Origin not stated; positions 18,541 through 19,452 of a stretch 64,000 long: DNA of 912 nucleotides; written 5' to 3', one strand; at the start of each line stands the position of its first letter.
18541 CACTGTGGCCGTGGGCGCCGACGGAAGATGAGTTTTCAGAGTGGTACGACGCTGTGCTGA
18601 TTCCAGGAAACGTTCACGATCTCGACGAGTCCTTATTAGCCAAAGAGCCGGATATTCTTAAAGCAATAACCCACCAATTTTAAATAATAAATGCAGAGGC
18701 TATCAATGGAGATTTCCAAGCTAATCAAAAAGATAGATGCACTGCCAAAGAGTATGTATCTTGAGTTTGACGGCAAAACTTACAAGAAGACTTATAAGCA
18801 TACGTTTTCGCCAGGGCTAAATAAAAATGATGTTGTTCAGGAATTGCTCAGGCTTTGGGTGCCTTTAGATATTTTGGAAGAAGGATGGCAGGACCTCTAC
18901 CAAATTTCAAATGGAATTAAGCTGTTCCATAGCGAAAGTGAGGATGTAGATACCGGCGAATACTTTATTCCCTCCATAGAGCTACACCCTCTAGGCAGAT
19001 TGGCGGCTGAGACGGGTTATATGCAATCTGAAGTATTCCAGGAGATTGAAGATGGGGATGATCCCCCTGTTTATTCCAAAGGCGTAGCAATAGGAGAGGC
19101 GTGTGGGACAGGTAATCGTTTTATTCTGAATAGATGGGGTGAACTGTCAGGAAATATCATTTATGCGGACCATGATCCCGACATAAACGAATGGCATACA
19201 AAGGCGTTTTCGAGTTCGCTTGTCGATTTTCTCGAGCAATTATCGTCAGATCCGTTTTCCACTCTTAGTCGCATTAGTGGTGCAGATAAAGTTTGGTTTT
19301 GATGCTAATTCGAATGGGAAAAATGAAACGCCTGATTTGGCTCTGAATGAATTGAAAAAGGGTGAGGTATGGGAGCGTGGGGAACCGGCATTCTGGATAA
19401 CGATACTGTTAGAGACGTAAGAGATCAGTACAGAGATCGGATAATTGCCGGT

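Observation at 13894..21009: Nine-gene array of immunity-protein-like ORFs with no cognate toxin (orphan immunity island)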

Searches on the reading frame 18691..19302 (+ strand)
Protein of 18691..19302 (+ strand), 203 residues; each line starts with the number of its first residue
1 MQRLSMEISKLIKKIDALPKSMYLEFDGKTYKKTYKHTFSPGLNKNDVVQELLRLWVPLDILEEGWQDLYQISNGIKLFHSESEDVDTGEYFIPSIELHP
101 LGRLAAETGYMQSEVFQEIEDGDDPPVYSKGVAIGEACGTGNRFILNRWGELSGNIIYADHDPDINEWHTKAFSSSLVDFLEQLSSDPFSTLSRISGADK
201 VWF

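Call 3: search_protein_families(library=pfam, proteins=[window:18691-19302:+], max_evalue=1)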
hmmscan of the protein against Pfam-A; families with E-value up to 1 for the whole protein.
window:18691-19302:+ (203 aa): 2 families
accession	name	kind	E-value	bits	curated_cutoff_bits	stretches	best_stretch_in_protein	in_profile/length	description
PF08903.17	DUF1846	-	0.16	11.2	27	1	4-56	9-61/333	Domain of unknown function DUF1846, N-terminal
PF24934.1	DUF7752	-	0.17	12.5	29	1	163-196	77-109/110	Domain of unknown function (DUF7752)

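Call 6: search_protein_families(library=ncbifam, proteins=[window:18691-19302:+], max_evalue=1)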
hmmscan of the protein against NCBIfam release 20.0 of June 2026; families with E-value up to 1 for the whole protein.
window:18691-19302:+ (203 aa): 0 families

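Call 10: find_homologous_proteins(query=window:18691-19302:+, max_evalue=0.001)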
Query window:18691-19302:+ (203 aa): 1 proteins with E <= 0.001 among 134 candidates.
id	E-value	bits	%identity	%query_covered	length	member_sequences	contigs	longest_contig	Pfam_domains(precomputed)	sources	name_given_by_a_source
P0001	9.5e-131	452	100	98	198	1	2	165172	-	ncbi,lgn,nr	ncbi:MAG: SMI1/KNR4 family protein [Burkholderiales bacterium]|nr:SMI1/KNR4 family protein [Burkhold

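Call 13: search_protein_families(library=padloc, proteins=[window:18691-19302:+], max_evalue=0.1)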
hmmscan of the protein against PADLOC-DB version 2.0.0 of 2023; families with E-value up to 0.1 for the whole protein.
window:18691-19302:+ (203 aa): 0 families

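Call 17: search_solved_structures(query=window:18691-19302:+, max_evalue=10, show_alignments=2)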
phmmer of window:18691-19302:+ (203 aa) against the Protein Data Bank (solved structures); distinct sequences matched with E-value up to 10: 3.
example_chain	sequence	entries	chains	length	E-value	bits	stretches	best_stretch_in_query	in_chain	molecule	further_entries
2qtd_A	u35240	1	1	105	0.042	16.5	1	4-89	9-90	Uncharacterized protein MJ0327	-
2kla_A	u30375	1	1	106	0.044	16.5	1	4-89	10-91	Uncharacterized protein MJ0327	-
9ea0_A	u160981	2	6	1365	1.8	11.2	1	81-180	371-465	Spike glycoprotein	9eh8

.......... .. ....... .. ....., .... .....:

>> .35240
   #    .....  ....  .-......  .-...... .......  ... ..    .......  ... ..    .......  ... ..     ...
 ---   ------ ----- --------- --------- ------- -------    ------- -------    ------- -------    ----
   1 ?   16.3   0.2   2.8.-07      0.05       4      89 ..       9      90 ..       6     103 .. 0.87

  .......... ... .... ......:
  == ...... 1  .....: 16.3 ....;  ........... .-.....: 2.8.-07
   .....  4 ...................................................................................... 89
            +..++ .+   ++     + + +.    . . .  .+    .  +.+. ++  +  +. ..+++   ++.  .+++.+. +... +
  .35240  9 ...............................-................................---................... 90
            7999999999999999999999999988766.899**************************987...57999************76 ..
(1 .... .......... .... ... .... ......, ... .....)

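Call 20: search_protein_families(library=pfam, proteins=[window:18706-19299:+], max_evalue=10)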
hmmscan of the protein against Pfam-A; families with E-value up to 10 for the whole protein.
seq(198 aa): 1 family
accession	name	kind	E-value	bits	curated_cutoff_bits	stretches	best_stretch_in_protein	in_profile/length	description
PF24934.1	DUF7752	-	0.16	12.5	29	1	158-191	77-109/110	Domain of unknown function (DUF7752)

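Call 26: search_protein_families(library=phrogs, proteins=[window:18691-19302:+], max_evalue=0.1)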
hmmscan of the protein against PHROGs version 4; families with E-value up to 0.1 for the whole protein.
window:18691-19302:+ (203 aa): 0 families

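Call 28: search_protein_representatives(protein=window:18706-19302:+)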
Query: 198 residues. Proteins with E-value up to 0.001 (for the whole library): 16; up to 1e-10: 9; up to 1e-30: 5. The best 16 are listed.
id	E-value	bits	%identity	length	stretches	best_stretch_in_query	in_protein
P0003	4.4e-65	235.3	55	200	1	1-198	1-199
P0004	4.1e-51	189.7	48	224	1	3-198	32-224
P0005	7.3e-38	146.4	43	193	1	3-198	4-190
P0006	1.8e-33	132.1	39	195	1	3-197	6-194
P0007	3.1e-33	131.3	39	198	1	1-196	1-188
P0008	9.8e-28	113.4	43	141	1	62-197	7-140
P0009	3.2e-27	111.7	39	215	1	5-198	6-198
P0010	2.2e-16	76.3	37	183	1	20-198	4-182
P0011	2.9e-12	62.8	48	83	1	130-193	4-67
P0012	3.6e-08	49.5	36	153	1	1-93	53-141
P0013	1.3e-06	44.4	31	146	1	62-189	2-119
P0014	3.7e-06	42.9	33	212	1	64-188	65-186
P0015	1.8e-05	40.6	30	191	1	57-196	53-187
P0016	2.3e-05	40.3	37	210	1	89-188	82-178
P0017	6.7e-05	38.8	36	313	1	56-187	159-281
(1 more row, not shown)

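Call 30: search_protein_families(library=pfam, alignment_id=A1, max_evalue=0.1)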
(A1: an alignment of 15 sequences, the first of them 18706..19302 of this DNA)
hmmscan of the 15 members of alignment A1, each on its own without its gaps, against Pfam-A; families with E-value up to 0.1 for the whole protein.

A. member 1, window:18706-19302:+ (198 aa): 0 families

B. families by the number of members that match (of 15 scanned): 4 families
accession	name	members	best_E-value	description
PF09346.15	SMI1_KNR4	10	5.9e-08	SMI1 / KNR4 family (SUKH-1)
PF14568.11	SUKH_6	8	3e-06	SMI1-KNR4 cell-wall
PF02201.23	SWIB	1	0.0014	SWIB/MDM2 domain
PF17584.7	ComS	1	0.034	Bacillus competence protein S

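Call 31: search_solved_structures(query=A1, max_evalue=10, show_alignments=2)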
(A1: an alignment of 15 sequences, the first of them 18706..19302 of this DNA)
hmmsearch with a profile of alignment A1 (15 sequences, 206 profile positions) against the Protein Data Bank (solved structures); distinct sequences matched with E-value up to 10: 3.
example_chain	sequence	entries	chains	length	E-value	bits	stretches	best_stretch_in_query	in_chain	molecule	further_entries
9ne1_A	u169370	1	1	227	0.16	14.4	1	35-96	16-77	Histone-lysine N-methyltransferase, H3 lysine-79 specific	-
6tmh_d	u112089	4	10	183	1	11.8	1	55-101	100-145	ATP synthase subunit delta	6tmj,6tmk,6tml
6m8m_A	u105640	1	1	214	1.4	11.4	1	127-153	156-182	Putative large adhesion protein (Lap) involved in biofilm formation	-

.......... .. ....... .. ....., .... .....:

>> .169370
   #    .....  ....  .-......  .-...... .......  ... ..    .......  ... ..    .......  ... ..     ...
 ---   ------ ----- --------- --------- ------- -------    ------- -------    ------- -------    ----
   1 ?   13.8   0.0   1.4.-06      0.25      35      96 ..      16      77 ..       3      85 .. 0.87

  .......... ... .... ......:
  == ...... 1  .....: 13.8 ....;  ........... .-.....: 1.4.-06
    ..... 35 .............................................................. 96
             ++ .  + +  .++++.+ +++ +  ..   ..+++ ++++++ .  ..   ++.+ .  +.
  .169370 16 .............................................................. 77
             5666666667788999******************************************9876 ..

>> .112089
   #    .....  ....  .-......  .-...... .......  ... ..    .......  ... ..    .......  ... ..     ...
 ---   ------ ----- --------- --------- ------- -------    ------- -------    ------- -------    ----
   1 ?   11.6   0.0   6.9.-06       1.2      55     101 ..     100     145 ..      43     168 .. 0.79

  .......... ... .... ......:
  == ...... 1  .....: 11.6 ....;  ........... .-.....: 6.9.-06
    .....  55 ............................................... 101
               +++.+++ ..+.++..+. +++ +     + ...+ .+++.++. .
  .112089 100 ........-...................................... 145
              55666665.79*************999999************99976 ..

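Call 62: find_encoding_contigs(protein=P0003, flank=10000, max_places=3)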
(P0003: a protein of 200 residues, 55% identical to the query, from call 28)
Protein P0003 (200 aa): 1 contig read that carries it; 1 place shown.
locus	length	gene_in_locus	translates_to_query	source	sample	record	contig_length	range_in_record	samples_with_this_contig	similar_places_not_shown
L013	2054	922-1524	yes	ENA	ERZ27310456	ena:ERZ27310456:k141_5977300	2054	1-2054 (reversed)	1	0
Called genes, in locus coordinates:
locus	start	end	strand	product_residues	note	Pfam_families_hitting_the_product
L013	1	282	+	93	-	?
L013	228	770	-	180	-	-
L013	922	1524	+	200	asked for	-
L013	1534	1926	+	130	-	-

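Call 63: find_encoding_contigs(protein=P0004, flank=10000, max_places=3)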
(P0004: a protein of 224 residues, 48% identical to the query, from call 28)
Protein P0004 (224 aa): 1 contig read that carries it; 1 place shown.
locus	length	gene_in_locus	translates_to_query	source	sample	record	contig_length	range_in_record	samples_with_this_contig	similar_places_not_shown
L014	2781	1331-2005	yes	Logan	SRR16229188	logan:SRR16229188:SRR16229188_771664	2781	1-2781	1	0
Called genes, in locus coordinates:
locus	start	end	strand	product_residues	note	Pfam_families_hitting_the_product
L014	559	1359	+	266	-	PF00445:Ribonuclease_T2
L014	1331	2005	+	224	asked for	-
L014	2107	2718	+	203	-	-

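Call 64: find_encoding_contigs(protein=P0005, flank=10000, max_places=3)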
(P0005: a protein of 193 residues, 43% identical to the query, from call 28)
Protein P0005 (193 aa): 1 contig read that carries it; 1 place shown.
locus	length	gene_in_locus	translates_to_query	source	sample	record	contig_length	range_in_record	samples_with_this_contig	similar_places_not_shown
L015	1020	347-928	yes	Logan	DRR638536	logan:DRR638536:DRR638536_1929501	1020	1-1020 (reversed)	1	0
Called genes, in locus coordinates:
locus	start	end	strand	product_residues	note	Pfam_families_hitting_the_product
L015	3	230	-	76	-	?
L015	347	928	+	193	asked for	-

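Call 65: find_encoding_contigs(protein=P0007, flank=10000, max_places=3)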
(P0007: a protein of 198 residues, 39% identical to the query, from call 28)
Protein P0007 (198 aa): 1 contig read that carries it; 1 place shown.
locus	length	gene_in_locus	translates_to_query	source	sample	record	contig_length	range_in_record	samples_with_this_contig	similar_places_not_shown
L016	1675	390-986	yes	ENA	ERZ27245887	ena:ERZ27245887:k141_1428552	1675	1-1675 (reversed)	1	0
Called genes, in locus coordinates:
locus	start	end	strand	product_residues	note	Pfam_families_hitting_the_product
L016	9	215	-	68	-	-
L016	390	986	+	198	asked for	-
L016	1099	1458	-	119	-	-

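Call 83: find_related_loci(query=A7, collection=genome_contigs, flank=8000)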
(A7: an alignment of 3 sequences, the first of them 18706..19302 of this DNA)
Query A7 (198 aa) in genome_contigs; peptide patterns used: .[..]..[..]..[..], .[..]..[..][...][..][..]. (x = any residue, [..] = any of these).
244 stretches matched a pattern, but none encodes a relative of the query by tblastn (E <= 1e-3).

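Call 90: search_protein_families(library=pfam, proteins=[L014:559-1359:+, L014:2107-2718:+, L013:1534-1926:+, L013:228-770:-], max_evalue=0.01)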
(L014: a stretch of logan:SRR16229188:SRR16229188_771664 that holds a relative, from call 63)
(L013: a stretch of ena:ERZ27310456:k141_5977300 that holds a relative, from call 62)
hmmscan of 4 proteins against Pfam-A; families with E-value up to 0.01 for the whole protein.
L014:559-1359:+ (266 aa): 1 family
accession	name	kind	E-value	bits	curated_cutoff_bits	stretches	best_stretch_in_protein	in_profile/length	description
PF00445.23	Ribonuclease_T2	-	6.4e-12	46.4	26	1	31-225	4-179/188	Ribonuclease T2 family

L014:2107-2718:+ (203 aa): 0 families

L013:1534-1926:+ (130 aa): 0 families

L013:228-770:- (180 aa): 0 families

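Call 91: predict_structure(alignment_id=A1)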
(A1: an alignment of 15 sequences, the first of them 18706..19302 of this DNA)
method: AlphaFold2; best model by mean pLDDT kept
length: 198 residues; sequences in the alignment: 15
mean_pLDDT: 94.8   pTM: 0.90
mean pLDDT of the five models: 94.8, 94.4, 94.0, 93.6, 93.1
residues with pLDDT >= 90: 180; 70-90: 14; 50-70: 4; < 50: 0
segments of 3 or more residues with pLDDT < 50: none
pLDDT, mean of each block of 10 residues (from residue 1): 93 98 98 98 95 92 97 97 97 98 96 91 95 96 95 82 88 97 96 97
secondary structure, 60 per line:
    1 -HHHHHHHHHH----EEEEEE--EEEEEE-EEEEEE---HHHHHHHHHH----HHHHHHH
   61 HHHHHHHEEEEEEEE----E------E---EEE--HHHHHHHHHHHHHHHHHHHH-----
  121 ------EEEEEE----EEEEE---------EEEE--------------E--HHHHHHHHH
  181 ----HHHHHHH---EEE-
elements in order: H2-11 E16-21 E24-29 E31-36 H40-49 H54-67 E68-75 E91-93 H96-115 E127-132 E137-141 E151-154 H172-180 H185-191 E195-197

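Call 93: fold_search(model_id=the predicted structure, library=pdb)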
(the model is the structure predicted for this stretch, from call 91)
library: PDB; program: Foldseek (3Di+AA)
matches with E <= 10: 264; with E <= 0.001: 3
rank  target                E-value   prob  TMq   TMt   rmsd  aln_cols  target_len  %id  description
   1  3d5p_A                3.8e-04  1.00  0.46  0.65   5.4       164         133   16  CRYSTAL STRUCTURE OF A PUTATIVE GLUCAN SYNTHESIS REGULATOR OF SMI1/KNR4 FAMILY (BF1740) FROM BACTEROIDES FRAGILIS NCTC (released 2008-07-15)
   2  8aj2_B                8.9e-04  1.00  0.50  0.45   5.0       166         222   16  structure of the ordered core of Knr4 (loop 189-217 deleted) (released 2023-04-26)
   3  6qbn_A                9.5e-04  1.00  0.48  0.45   6.1       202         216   16  structure of the core domaine of Knr4, an intrinsically disordered protein from Saccharomyces cerevisiae - mutant S200 (released 2020-01-29)
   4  5j1b_A                1.5e-03  1.00  0.50  0.46   6.6       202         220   14  structure of the core domaine of Knr4, an intrinsically disordered protein from Saccharomyces cerevisiae - WT. (released 2017-04-05)
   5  6qbm_B                1.7e-03  1.00  0.50  0.46   5.7       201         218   15  structure of the core domaine of Knr4, an intrinsically disordered protein from Saccharomyces cerevisiae - mutant S200 (released 2020-01-29)
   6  9kbd_C                4.2e-02  0.96  0.47  0.25   5.4       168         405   12  Cryo-EM structure of the CUL1-RBX1-SKP1-FBXO3 SCF ubiquition ligase complex (released 2025-02-19)
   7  2prv_B                1.0e-01  0.85  0.42  0.53   8.1       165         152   11  Crystal structure of an uncharacterized protein (yobk, bsu18990) from bacillus subtilis at 1.30 A resolution (released 2007-05-22)
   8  3ffv_A                1.9e-01  0.35  0.38  0.40  10.0       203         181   10  Crystal Structure Analysis of Syd (released 2009-01-27)
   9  9kbf_C                4.1e-01  0.57  0.46  0.24   5.2       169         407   12  Cryo-EM structure of the SKP1-FBXO3 complex (released 2025-02-19)
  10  7bu9_G                1.2e+00  0.02  0.14  0.14  18.1       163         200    7  Crystal Structure of Spindlin1-H3(K4me3-K9me2) complex (released 2020-10-14)
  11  7eoe_B                1.5e+00  0.01  0.08  0.08  17.3       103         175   13  Crystal structure of CCDC25 homodimer (released 2022-11-02)
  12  5le5_T                1.6e+00  0.02  0.12  0.10  15.8       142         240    8  Native human 20S proteasome at 1.8 Angstrom (released 2016-08-17)
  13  8ypk_J                1.7e+00  0.02  0.12  0.10  15.9       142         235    8  mouse proteasome 20S subunit in complex with compound 1 (released 2024-07-31)
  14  2hq9_A                1.8e+00  0.02  0.11  0.15  14.7       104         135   12  Crystal structure of a fad-binding protein (mll6688) from mesorhizobium loti at 1.95 A resolution (released 2006-08-29)
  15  2hq9_B                2.0e+00  0.01  0.13  0.17  14.1       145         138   10  Crystal structure of a fad-binding protein (mll6688) from mesorhizobium loti at 1.95 A resolution (released 2006-08-29)
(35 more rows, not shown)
